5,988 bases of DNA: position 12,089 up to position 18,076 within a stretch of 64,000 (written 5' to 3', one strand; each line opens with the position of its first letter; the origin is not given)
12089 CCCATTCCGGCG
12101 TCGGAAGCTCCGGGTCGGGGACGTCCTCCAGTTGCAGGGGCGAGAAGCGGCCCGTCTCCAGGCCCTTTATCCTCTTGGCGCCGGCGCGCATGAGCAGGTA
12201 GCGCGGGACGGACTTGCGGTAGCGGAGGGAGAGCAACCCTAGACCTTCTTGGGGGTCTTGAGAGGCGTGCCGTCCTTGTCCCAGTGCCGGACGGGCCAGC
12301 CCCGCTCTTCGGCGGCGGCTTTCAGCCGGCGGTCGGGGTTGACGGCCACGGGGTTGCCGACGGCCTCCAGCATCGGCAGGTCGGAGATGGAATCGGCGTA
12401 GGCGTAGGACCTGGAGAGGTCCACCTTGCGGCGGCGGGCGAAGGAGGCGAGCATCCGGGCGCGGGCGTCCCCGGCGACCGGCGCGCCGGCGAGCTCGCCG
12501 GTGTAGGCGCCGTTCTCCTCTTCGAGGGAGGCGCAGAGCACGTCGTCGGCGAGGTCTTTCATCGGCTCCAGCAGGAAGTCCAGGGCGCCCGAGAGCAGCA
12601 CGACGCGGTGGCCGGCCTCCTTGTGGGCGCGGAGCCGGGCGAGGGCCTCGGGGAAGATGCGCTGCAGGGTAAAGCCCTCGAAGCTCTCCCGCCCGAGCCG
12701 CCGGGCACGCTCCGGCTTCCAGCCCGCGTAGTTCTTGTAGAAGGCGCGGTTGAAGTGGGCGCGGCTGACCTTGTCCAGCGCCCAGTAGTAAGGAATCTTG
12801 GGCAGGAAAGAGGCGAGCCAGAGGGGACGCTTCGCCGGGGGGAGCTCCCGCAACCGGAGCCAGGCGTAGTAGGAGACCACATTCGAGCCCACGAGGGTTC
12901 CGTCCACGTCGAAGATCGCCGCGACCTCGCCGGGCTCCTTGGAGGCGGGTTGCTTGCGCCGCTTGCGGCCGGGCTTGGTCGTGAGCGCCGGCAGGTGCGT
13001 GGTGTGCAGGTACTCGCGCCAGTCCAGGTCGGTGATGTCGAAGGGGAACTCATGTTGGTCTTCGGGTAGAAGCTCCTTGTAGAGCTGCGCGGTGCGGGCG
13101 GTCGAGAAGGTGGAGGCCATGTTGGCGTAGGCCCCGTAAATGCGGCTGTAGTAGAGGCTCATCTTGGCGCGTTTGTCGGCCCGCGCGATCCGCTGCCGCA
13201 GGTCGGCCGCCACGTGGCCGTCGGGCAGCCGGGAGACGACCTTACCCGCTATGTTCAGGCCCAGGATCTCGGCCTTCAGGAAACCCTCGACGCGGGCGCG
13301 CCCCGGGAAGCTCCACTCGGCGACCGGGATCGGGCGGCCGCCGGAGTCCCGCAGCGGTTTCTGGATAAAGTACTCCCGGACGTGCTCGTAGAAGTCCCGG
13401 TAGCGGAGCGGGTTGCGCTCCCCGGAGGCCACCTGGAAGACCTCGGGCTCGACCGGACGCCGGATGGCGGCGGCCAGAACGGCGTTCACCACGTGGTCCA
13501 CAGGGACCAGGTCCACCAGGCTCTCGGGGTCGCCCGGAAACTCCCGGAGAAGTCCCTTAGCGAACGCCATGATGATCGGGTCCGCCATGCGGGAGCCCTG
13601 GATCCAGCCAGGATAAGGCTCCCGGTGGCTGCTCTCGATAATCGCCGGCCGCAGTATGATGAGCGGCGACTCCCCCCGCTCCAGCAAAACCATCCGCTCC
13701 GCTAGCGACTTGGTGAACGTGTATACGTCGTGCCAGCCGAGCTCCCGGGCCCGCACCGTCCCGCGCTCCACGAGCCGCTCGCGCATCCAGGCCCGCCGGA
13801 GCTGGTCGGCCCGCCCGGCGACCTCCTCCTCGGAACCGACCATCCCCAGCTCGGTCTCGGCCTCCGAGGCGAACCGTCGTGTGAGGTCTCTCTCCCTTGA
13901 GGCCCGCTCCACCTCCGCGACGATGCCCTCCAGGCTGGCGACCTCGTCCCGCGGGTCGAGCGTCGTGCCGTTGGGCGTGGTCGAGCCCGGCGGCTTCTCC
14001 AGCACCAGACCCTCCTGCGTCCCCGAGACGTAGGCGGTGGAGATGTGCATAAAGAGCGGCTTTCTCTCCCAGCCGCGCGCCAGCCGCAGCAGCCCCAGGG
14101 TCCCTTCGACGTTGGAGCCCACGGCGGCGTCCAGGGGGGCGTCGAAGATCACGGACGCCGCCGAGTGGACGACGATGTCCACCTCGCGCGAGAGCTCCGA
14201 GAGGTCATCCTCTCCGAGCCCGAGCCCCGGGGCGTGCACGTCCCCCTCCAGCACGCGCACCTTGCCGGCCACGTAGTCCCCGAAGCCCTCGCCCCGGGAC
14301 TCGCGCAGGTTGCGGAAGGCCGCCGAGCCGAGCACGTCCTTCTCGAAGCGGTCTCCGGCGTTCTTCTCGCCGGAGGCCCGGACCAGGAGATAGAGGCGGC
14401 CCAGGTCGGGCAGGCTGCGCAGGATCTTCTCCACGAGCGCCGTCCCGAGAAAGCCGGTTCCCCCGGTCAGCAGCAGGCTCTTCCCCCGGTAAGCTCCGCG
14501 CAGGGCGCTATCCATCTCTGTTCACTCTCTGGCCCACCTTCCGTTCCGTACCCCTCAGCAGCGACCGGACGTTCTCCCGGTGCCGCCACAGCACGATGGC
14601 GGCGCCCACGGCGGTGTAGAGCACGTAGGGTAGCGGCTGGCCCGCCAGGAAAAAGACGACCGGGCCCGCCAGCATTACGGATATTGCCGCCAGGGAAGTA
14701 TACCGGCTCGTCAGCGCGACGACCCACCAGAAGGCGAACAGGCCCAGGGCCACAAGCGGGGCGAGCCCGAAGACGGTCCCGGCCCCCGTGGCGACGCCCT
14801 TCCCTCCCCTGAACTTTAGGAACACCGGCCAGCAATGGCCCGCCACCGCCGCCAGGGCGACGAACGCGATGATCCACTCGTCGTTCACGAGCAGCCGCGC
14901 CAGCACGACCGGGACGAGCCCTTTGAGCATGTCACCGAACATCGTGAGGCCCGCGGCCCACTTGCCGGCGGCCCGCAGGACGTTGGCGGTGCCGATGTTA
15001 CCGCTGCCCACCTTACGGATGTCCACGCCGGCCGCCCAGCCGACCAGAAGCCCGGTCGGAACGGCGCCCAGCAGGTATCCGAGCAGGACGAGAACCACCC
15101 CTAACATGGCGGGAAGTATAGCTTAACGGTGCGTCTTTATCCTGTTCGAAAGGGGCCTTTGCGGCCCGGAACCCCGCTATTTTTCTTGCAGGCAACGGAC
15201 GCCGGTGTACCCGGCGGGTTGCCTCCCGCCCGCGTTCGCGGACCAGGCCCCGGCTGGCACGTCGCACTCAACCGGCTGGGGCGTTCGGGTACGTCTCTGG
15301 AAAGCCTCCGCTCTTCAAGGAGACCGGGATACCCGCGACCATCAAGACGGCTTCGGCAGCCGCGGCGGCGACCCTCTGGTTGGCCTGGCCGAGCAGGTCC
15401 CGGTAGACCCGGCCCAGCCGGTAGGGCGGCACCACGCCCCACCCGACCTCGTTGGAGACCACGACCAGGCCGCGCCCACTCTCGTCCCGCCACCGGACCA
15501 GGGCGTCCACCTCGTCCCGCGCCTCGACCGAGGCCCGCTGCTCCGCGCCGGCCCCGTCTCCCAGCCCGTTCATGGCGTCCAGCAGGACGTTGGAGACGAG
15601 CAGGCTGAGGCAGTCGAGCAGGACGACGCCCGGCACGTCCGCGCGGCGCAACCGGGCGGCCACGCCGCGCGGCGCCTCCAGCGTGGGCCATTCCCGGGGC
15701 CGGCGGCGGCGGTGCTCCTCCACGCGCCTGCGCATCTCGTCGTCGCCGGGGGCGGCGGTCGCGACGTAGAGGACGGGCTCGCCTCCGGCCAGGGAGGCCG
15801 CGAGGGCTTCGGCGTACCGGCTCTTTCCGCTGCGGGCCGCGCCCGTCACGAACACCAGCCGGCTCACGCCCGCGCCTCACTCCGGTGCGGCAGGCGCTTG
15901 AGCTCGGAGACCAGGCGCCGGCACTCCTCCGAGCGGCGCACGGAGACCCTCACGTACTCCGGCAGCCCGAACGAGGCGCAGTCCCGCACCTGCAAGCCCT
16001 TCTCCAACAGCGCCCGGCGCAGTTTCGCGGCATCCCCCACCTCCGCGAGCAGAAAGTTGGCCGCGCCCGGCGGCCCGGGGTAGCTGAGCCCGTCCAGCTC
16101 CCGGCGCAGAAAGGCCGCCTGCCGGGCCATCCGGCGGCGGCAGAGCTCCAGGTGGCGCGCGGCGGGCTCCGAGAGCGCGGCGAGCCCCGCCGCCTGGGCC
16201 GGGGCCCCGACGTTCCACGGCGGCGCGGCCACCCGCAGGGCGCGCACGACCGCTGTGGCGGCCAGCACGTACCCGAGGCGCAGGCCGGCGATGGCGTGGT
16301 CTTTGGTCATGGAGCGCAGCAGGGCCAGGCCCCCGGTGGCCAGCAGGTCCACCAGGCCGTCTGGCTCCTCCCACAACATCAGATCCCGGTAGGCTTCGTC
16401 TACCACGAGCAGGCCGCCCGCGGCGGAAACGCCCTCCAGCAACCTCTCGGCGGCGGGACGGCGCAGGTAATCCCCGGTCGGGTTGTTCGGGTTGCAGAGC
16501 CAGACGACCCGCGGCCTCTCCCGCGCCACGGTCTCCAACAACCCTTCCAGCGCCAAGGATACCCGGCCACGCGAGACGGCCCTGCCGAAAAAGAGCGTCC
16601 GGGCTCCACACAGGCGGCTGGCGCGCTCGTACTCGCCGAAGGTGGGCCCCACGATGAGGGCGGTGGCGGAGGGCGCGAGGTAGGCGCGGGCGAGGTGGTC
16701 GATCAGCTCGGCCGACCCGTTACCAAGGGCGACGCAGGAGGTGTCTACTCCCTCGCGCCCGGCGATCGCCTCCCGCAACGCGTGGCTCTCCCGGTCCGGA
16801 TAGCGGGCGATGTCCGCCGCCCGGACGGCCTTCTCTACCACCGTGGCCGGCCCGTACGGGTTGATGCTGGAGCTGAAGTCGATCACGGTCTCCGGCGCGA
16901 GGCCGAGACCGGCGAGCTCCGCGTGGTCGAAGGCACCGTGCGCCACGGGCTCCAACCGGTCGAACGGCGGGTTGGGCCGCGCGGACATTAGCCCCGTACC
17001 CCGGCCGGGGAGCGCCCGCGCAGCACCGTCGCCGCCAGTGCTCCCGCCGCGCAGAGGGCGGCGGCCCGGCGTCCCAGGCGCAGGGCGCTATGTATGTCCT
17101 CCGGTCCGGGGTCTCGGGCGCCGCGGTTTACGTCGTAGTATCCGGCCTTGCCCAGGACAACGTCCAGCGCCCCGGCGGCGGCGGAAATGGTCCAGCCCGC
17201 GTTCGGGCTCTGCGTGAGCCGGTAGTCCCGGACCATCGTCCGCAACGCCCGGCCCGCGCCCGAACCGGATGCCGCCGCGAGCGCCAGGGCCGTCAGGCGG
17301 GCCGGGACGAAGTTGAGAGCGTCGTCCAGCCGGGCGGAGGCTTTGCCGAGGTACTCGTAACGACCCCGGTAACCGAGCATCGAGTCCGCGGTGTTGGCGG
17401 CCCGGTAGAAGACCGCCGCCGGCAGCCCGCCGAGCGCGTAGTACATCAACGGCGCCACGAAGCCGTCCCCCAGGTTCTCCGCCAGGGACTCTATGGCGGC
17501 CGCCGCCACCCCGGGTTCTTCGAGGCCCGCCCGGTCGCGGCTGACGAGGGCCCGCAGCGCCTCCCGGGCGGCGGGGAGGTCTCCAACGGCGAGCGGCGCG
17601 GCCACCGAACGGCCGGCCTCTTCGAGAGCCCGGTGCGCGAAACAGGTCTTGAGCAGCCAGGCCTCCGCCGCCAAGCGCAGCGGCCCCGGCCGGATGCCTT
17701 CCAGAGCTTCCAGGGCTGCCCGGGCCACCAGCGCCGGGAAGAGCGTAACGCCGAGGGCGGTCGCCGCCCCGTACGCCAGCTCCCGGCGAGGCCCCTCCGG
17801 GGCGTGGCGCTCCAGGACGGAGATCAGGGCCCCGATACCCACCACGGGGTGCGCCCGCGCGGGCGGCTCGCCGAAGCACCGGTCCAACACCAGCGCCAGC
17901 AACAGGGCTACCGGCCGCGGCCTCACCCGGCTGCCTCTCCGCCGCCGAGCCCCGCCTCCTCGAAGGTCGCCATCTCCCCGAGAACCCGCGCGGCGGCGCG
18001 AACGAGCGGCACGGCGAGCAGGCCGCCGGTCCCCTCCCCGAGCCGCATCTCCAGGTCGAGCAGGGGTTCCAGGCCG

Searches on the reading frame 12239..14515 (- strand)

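Call 54: search_protein_families(library=pfam, proteins=[window:12239-14515:-], max_evalue=0.00001)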
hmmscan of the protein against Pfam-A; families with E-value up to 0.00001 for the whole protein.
window:12239-14515:- (758 aa): 5 families
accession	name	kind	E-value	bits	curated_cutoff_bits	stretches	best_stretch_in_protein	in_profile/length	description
PF07993.18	NAD_binding_4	-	6.3e-67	225.9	20.1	1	16-346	1-258/258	Male sterility protein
PF12710.13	HAD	-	2.1e-38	133.1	27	1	533-717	1-189/189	haloacid dehalogenase-like hydrolase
PF01370.27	Epimerase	-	8.8e-10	38.8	20.9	1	15-169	2-124/240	NAD dependent epimerase/dehydratase family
PF03015.24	Sterile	-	7.3e-08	32.9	35.4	1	456-506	32-82/93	Male sterility protein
PF00702.32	Hydrolase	-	1.7e-07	32.3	26.4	1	532-720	3-191/191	haloacid dehalogenase-like hydrolase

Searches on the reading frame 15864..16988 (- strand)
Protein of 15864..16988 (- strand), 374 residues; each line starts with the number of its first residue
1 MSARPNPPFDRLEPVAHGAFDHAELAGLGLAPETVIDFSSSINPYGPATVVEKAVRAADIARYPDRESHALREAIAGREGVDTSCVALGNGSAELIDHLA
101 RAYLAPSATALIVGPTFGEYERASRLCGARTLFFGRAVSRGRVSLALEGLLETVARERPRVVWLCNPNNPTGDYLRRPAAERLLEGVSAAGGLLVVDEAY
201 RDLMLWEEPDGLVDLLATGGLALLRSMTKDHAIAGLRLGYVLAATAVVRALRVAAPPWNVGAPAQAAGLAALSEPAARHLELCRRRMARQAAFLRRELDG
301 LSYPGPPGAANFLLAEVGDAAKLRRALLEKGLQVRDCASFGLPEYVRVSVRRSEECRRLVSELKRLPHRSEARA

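Call 54: search_protein_families(library=pfam, proteins=[window:15864-16988:-], max_evalue=0.00001)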
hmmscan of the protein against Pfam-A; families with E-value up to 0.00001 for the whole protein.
window:15864-16988:- (374 aa): 1 family
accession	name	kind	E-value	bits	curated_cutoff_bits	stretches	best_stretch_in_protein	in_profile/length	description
PF00155.27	Aminotran_1_2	-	3.2e-50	171.8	19.7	1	34-362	2-360/361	Aminotransferase class I and II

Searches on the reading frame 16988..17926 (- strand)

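Call 54: search_protein_families(library=pfam, proteins=[window:16988-17926:-], max_evalue=0.00001)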
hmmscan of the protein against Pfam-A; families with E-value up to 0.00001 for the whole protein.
window:16988-17926:- (312 aa): 1 family
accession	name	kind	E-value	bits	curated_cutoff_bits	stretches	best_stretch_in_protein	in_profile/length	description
PF03186.18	CobD_Cbib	-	5.5e-87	292.1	34.4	1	8-284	1-281/282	CobD/Cbib protein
